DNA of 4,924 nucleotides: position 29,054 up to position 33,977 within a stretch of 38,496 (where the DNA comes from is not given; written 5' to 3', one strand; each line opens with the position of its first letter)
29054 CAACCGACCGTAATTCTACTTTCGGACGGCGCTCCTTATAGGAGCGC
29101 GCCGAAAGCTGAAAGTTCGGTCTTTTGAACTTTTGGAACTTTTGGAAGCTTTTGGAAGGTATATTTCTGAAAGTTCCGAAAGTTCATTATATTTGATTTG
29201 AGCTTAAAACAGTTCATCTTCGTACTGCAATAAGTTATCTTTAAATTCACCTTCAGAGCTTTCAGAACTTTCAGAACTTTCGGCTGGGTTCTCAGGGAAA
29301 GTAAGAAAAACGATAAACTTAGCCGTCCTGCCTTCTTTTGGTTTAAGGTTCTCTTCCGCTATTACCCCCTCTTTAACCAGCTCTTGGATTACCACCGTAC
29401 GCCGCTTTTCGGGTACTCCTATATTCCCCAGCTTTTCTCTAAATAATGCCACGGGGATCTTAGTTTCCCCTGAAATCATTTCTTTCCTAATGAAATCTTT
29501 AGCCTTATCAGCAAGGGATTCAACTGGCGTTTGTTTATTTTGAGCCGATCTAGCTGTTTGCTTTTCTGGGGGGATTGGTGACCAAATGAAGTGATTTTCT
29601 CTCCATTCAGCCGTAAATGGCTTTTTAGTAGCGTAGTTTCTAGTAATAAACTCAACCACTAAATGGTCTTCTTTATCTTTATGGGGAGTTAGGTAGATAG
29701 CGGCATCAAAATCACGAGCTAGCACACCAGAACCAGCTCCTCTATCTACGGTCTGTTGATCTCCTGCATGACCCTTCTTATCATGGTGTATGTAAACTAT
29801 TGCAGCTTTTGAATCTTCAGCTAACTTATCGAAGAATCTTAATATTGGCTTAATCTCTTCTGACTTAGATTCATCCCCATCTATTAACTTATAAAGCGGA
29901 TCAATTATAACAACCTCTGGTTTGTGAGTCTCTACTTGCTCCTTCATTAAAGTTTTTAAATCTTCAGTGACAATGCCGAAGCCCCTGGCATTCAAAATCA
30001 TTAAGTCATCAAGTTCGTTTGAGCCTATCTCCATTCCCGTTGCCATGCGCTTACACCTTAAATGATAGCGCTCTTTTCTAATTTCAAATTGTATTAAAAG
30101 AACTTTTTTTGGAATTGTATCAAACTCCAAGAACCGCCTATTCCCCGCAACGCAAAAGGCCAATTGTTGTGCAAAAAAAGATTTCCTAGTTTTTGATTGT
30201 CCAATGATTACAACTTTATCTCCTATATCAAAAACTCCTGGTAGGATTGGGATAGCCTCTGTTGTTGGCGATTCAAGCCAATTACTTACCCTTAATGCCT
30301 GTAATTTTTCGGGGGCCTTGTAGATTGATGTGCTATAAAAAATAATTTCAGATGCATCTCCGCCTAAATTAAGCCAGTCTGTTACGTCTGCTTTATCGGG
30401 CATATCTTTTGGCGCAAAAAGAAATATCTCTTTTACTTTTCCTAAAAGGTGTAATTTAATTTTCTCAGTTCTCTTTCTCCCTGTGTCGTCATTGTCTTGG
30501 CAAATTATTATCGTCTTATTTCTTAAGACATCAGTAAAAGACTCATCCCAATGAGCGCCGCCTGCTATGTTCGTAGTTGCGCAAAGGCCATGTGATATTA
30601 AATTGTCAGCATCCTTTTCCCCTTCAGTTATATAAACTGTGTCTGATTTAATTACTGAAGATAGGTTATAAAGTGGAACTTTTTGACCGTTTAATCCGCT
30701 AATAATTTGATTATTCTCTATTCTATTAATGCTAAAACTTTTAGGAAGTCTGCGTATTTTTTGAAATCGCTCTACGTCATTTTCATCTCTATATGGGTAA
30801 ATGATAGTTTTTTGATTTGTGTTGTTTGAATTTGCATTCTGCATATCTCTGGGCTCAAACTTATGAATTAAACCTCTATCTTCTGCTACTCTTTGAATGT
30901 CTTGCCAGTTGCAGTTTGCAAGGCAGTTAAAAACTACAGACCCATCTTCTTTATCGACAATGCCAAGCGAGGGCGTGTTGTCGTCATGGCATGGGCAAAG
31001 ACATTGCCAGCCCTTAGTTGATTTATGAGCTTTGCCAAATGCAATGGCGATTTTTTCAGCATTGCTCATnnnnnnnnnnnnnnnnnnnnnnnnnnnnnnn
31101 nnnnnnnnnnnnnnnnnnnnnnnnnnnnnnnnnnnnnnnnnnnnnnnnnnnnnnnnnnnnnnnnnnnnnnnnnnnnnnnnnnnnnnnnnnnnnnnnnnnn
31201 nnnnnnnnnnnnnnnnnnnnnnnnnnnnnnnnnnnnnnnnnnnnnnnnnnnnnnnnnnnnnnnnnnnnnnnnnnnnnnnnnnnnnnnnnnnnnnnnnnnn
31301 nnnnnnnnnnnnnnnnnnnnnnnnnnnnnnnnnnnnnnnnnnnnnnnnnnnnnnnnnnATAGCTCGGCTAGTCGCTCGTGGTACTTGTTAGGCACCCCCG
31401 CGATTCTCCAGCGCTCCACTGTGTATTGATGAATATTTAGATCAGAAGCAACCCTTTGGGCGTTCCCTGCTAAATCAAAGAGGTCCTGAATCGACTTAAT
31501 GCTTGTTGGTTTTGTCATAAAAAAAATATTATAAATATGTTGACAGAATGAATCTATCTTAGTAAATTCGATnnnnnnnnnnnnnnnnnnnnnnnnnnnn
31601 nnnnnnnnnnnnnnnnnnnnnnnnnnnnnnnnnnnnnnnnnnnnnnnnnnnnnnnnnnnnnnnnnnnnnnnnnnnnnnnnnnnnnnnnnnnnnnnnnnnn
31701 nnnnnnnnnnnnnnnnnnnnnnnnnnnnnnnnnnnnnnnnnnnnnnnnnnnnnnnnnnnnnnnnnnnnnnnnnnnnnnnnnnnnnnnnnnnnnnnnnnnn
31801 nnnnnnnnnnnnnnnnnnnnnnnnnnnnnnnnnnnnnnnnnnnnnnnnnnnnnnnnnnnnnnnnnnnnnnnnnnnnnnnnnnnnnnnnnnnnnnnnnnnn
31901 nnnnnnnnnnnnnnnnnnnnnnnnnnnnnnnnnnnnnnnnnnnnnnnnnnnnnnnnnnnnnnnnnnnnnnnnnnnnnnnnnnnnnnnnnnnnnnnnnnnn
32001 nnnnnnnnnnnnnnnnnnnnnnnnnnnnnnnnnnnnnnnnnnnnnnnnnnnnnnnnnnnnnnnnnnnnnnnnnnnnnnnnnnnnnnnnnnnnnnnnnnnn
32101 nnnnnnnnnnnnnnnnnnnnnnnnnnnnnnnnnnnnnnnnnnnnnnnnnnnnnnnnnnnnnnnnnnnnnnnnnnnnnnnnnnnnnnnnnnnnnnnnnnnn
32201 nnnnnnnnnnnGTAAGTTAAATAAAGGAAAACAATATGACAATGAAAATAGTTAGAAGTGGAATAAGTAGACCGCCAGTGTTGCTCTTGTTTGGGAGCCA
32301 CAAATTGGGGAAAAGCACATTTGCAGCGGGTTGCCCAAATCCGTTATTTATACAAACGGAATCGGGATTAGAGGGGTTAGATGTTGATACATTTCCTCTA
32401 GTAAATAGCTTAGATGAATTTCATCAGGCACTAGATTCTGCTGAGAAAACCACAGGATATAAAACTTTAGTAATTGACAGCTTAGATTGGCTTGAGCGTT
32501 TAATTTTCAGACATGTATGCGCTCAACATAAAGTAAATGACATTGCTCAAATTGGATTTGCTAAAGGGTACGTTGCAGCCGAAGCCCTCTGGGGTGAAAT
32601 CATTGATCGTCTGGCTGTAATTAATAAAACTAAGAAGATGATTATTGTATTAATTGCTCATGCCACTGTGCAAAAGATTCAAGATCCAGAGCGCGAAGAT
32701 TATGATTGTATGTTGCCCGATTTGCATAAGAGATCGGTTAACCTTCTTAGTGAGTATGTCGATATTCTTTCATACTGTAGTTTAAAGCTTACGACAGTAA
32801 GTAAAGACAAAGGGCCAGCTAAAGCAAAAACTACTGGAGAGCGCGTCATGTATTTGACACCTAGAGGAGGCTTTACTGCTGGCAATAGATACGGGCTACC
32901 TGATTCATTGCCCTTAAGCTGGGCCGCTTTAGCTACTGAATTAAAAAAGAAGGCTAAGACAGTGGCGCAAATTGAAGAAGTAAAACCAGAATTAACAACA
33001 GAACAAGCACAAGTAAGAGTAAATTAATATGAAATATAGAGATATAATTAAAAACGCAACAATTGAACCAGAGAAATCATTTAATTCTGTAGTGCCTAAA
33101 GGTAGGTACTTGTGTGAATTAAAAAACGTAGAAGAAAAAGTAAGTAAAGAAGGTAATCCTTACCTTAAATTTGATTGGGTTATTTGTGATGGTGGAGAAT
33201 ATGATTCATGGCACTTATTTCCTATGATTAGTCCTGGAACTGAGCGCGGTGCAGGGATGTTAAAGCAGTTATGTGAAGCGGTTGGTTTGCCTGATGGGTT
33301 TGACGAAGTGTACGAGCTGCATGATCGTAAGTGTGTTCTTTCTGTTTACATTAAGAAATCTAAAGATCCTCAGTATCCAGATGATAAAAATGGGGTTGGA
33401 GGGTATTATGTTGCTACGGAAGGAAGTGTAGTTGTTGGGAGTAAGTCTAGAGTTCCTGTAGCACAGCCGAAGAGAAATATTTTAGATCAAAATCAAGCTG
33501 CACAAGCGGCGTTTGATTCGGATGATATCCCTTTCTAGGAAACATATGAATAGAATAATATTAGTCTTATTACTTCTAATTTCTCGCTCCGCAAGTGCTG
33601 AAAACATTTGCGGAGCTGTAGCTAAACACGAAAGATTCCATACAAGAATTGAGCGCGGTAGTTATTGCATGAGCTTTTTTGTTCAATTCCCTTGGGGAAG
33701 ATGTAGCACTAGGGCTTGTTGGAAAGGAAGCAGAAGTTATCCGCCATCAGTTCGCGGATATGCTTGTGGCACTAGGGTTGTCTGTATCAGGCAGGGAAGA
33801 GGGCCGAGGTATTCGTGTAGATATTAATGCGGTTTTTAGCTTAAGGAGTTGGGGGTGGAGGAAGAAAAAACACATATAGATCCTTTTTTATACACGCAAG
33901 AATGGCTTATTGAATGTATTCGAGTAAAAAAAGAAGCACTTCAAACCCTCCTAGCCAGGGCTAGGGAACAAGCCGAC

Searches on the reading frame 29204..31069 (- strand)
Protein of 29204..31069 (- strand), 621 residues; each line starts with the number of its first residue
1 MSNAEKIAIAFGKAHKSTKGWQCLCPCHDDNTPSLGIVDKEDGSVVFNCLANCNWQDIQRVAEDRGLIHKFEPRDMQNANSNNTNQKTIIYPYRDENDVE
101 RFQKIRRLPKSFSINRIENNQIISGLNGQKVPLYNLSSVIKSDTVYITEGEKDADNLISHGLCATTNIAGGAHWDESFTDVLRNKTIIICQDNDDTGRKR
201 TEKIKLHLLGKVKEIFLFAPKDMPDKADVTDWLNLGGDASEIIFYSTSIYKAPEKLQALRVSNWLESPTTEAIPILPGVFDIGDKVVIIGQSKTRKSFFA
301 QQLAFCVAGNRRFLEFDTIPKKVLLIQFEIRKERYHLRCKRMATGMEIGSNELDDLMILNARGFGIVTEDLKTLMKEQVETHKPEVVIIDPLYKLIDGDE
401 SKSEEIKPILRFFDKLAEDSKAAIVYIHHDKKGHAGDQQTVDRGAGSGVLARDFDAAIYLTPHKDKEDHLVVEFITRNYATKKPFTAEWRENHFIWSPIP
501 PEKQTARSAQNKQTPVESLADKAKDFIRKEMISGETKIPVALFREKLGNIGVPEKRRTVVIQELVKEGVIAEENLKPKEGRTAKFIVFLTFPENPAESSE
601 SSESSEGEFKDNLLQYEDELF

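Call 25: search_protein_families(library=phrogs, proteins=[window:29204-31069:-], max_evalue=0.001)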
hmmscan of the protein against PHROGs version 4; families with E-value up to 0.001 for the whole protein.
window:29204-31069:- (621 aa): 16 families
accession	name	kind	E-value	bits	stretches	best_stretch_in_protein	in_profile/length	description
phrog_239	-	DNA, RNA and nucleotide metabolism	1e-41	144.8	1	81-469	138-562/801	DNA primase/helicase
phrog_2597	-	DNA, RNA and nucleotide metabolism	7.2e-41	141.5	1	264-469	348-553/747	DNA primase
phrog_6088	-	DNA, RNA and nucleotide metabolism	4.8e-24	85.8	2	132-242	177-289/772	DNA primase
phrog_3123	-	unknown function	6.2e-20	72.3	1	287-471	345-547/583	-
phrog_906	-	DNA, RNA and nucleotide metabolism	9.5e-17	62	1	262-469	508-705/872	DNA polymerase/primase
phrog_1284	-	unknown function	3.5e-12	47.3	1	283-528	35-294/306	-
phrog_26824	-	unknown function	6.1e-11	42.1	1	65-241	96-278/868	-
phrog_47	-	DNA, RNA and nucleotide metabolism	2.5e-10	40.6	1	89-243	182-327/947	DNA primase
phrog_25693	-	unknown function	1.1e-09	38.4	1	286-447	53-227/405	-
phrog_6012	-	DNA, RNA and nucleotide metabolism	2e-09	38.2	1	278-461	143-327/447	DNA helicase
phrog_2850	-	unknown function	2.8e-08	34.1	1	287-474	162-344/465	-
phrog_3228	-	DNA, RNA and nucleotide metabolism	3.5e-06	26.6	1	267-470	358-565/766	replicative helicase-primase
phrog_849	-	DNA, RNA and nucleotide metabolism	3.9e-06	27.1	1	132-232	227-327/435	DNA primase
phrog_243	-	DNA, RNA and nucleotide metabolism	0.00017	21.6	1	377-435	136-196/273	DnaB-like replicative helicase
phrog_6444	-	DNA, RNA and nucleotide metabolism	0.00028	20.8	0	141-229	258-347/577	DNA primase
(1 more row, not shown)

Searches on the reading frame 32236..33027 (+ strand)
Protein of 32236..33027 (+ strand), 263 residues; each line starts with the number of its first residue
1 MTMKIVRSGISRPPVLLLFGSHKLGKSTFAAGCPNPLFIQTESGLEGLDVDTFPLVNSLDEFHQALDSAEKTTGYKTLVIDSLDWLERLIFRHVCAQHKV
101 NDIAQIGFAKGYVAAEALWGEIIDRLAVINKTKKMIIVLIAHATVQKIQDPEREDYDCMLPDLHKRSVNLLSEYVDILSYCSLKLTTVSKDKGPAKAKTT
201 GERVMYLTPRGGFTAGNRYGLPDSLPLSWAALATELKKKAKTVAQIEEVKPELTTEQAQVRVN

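Call 95: search_protein_families(library=pfam, proteins=[window:32236-33027:+], max_evalue=0.01)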
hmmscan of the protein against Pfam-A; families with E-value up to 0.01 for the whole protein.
window:32236-33027:+ (263 aa): 1 family
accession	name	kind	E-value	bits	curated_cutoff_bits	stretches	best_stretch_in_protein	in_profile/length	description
PF13479.12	AAA_24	-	4.2e-45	154.4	27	1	14-219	3-195/195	AAA domain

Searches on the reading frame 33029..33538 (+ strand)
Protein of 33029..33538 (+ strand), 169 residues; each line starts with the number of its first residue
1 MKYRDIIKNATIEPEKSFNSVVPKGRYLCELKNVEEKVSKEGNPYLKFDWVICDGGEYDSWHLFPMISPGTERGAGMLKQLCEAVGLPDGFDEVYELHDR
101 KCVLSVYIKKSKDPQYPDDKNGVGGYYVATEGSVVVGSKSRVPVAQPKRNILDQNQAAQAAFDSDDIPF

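Call 95: search_protein_families(library=pfam, proteins=[window:33029-33538:+], max_evalue=0.01)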
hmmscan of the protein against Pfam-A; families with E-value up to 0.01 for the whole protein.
window:33029-33538:+ (169 aa): 1 family
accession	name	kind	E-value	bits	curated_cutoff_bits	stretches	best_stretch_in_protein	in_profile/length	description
PF05037.18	DUF669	-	1.1e-05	26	21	1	19-92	11-91/138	Protein of unknown function (DUF669)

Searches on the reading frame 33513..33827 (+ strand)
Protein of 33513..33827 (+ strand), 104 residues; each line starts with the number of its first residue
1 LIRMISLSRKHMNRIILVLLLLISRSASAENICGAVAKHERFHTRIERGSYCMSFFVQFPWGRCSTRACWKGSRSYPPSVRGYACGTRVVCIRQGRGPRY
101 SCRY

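Call 94: search_protein_families(library=pfam, proteins=[window:33513-33827:+], max_evalue=0.1)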
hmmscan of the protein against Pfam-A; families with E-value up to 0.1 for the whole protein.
window:33513-33827:+ (104 aa): 1 family
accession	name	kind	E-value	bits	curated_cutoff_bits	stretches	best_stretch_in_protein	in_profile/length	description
PF13956.11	Ibs_toxin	-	0.021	15.3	27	1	15-26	6-17/19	Toxin Ibs, type I toxin-antitoxin system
